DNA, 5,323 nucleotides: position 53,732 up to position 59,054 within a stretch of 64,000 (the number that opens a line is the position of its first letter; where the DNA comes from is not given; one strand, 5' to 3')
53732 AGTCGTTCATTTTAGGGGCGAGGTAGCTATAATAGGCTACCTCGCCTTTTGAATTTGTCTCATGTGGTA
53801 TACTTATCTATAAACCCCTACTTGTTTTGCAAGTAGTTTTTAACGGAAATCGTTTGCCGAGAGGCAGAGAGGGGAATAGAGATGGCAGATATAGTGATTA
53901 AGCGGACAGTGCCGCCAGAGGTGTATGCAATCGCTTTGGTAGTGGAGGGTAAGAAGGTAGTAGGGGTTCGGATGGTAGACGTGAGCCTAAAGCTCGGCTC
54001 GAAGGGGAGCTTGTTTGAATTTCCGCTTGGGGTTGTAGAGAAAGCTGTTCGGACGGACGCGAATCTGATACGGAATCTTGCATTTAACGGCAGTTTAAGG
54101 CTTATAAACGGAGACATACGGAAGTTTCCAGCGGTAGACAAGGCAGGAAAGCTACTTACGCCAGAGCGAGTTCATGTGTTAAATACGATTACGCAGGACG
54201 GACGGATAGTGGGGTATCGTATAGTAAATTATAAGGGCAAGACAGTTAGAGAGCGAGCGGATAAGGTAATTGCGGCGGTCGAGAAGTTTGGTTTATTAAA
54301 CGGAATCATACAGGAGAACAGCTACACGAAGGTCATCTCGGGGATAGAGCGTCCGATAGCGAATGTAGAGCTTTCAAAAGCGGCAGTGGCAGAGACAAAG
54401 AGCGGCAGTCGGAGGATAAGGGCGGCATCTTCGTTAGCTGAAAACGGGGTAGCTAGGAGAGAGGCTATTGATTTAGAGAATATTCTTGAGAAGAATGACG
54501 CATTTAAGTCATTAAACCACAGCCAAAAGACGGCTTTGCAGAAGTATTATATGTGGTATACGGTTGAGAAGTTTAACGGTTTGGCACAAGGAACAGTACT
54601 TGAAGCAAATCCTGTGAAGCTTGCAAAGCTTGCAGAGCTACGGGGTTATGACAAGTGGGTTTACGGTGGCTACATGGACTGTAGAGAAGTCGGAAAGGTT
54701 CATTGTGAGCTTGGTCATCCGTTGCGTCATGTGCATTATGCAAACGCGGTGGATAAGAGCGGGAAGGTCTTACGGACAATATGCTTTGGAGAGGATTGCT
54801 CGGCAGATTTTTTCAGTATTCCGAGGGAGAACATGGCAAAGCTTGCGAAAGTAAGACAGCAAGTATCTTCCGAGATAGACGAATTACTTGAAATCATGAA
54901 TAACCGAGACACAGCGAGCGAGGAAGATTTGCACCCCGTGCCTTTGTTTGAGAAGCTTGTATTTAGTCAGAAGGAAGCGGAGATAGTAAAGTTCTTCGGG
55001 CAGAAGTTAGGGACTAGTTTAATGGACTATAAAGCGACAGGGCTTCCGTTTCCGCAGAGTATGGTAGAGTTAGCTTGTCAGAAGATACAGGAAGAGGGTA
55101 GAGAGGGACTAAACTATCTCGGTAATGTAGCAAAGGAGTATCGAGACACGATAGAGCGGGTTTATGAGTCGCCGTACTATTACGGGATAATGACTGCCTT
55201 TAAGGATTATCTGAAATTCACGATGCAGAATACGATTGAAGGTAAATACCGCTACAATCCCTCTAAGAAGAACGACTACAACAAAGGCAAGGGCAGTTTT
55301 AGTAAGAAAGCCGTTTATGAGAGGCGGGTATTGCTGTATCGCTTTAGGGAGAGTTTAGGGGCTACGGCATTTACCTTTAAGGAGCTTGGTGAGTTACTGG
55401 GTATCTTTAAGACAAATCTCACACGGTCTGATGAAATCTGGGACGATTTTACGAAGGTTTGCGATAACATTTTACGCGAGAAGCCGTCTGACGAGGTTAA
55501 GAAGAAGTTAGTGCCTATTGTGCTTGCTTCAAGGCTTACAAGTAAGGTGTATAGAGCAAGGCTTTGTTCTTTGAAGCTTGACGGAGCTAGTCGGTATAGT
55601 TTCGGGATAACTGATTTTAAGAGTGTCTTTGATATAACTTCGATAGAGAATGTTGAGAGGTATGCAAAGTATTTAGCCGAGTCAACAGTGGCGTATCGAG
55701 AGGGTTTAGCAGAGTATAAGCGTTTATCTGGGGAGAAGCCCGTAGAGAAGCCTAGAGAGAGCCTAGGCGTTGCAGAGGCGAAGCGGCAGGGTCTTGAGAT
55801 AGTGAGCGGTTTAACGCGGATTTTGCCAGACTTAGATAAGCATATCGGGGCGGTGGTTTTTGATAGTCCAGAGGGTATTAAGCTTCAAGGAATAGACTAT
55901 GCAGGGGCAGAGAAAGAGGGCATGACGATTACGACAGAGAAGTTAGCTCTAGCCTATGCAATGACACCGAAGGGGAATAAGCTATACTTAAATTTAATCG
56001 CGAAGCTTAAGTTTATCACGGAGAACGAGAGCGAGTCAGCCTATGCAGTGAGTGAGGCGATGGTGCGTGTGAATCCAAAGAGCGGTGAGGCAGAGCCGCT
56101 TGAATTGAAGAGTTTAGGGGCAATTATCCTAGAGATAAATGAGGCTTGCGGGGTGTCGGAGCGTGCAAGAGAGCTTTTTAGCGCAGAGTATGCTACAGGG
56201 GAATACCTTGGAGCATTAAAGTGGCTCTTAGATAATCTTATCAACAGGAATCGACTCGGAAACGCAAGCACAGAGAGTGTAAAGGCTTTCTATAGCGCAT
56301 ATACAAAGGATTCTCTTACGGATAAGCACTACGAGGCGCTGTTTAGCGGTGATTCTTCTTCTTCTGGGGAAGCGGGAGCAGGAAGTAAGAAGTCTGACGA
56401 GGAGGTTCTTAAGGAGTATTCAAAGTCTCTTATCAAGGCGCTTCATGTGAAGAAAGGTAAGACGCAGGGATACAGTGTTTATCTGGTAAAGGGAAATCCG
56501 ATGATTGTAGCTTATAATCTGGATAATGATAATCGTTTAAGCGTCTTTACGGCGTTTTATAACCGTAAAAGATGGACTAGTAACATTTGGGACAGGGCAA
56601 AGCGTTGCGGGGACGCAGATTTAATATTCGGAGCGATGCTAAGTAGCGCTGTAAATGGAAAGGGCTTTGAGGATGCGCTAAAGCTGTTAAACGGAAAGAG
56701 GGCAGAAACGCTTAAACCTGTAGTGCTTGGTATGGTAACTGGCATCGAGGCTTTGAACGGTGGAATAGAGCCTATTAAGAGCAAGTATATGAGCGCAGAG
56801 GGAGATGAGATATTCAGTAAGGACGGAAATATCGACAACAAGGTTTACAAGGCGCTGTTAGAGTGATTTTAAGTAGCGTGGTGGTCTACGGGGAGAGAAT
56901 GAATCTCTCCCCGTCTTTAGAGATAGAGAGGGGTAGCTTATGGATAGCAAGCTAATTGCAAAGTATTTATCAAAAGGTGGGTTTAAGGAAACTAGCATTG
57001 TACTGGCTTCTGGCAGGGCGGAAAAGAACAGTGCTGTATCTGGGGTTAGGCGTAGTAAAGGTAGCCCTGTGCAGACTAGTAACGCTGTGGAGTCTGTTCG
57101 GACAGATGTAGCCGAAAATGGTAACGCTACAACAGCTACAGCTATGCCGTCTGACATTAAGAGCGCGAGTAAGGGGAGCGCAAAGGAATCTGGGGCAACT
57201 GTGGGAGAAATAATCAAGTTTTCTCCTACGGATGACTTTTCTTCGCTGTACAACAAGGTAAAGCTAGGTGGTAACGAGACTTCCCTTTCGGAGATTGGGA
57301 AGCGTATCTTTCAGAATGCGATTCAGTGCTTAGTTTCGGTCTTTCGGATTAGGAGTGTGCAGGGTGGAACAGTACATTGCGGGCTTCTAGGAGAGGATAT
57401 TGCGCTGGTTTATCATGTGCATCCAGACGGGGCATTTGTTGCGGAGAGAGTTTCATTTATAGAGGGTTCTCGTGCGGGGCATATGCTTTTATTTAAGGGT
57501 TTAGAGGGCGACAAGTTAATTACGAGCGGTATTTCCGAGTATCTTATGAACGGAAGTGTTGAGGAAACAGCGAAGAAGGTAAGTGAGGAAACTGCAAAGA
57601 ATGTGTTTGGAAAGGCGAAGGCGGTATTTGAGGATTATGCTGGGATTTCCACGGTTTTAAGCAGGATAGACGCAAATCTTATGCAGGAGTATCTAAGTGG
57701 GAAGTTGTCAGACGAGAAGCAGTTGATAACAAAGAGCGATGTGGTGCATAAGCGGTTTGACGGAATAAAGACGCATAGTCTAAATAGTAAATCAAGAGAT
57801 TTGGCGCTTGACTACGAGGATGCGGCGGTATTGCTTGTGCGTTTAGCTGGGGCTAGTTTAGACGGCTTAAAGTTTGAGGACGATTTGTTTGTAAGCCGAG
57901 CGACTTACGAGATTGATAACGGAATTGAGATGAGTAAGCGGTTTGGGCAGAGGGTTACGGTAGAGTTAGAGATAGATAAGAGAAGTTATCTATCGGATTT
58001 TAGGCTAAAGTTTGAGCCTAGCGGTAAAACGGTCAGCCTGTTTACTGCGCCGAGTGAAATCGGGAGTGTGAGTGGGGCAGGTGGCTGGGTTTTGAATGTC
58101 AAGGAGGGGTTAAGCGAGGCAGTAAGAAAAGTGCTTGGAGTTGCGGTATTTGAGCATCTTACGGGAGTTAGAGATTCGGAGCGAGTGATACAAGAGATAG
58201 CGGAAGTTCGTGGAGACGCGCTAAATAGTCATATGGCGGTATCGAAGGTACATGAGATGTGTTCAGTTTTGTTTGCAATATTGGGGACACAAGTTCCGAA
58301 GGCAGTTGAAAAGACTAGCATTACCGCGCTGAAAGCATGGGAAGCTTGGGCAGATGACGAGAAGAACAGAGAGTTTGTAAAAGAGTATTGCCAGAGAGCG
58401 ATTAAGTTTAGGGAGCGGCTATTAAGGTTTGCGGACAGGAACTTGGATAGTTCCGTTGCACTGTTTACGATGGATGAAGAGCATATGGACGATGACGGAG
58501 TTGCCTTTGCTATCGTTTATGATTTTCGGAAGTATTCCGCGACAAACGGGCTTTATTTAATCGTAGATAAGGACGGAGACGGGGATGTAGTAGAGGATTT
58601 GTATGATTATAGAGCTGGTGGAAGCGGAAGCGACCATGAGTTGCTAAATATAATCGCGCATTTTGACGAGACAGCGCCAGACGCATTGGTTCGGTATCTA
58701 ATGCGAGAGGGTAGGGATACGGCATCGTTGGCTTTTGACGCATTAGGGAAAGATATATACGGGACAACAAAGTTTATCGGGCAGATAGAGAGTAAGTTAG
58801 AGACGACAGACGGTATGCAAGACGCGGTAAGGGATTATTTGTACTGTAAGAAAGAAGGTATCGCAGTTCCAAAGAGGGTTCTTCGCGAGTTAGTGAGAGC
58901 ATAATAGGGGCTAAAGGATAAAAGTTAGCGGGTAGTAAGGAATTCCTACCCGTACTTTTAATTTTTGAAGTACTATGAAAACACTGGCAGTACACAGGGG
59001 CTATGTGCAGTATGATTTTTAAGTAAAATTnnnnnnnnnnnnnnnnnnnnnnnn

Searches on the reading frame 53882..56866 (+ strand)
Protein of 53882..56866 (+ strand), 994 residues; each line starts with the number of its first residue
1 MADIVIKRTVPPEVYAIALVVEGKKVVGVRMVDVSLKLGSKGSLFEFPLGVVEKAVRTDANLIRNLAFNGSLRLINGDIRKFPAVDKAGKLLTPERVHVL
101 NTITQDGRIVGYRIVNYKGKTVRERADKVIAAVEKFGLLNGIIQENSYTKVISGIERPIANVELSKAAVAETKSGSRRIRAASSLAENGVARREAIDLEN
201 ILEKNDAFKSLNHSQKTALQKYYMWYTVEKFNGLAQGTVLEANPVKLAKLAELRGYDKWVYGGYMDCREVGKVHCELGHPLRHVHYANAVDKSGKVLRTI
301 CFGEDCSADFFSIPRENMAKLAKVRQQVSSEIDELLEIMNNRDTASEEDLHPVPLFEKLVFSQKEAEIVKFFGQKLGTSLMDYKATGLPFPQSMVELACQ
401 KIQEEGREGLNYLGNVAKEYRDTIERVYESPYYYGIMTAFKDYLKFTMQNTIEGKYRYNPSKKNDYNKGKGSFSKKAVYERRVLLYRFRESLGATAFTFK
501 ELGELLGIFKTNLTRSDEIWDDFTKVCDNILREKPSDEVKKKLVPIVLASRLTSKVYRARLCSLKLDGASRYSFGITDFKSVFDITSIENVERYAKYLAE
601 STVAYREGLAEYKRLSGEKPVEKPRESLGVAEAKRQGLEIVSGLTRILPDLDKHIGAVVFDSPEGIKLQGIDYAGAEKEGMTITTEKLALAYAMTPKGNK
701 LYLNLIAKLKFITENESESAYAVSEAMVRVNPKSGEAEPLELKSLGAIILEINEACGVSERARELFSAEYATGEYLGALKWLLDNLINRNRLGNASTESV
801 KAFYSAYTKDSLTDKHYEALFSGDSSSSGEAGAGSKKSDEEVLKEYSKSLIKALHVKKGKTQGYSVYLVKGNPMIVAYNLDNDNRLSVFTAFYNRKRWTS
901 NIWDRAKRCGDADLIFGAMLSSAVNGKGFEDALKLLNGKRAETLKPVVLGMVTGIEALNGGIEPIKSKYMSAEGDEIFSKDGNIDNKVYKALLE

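Call 9: search_protein_families(library=pfam, proteins=[window:53882-56866:+], max_evalue=0.001)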
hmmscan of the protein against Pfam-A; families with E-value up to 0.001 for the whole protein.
window:53882-56866:+ (994 aa): 0 families

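Call 14: search_protein_families(library=phrogs, proteins=[window:53882-56866:+], max_evalue=0.001)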
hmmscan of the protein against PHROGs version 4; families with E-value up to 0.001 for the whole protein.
window:53882-56866:+ (994 aa): 0 families

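Call 81: search_solved_structures(query=window:53882-56866:+, max_evalue=0.01)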
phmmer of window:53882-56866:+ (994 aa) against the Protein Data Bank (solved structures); distinct sequences matched with E-value up to 0.01: 0.

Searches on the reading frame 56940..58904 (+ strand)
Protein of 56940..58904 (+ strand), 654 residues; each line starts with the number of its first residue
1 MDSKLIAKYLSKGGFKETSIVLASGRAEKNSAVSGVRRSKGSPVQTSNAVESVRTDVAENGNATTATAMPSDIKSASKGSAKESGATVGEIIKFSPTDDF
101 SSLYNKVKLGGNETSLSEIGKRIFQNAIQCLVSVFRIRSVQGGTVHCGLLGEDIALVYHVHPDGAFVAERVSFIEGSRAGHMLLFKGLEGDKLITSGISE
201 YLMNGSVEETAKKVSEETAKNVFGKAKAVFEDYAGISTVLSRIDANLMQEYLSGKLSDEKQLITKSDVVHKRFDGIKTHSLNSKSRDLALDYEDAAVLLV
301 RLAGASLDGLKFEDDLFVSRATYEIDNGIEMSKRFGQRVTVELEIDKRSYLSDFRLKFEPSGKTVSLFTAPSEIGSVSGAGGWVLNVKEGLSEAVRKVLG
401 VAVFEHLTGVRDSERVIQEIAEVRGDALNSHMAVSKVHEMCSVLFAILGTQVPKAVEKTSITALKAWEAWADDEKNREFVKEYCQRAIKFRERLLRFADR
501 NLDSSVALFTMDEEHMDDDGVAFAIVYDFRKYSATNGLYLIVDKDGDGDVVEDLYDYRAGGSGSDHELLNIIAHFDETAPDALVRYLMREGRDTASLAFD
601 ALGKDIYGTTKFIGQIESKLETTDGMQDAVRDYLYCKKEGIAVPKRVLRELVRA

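Call 9: search_protein_families(library=pfam, proteins=[window:56940-58904:+], max_evalue=0.001)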
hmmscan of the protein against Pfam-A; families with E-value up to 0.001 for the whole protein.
window:56940-58904:+ (654 aa): 0 families

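Call 14: search_protein_families(library=phrogs, proteins=[window:56940-58904:+], max_evalue=0.001)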
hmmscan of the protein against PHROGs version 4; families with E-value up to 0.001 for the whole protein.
window:56940-58904:+ (654 aa): 0 families

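Call 82: search_solved_structures(query=window:56940-58904:+, max_evalue=0.01)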
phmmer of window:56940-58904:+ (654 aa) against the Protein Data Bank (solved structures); distinct sequences matched with E-value up to 0.01: 0.
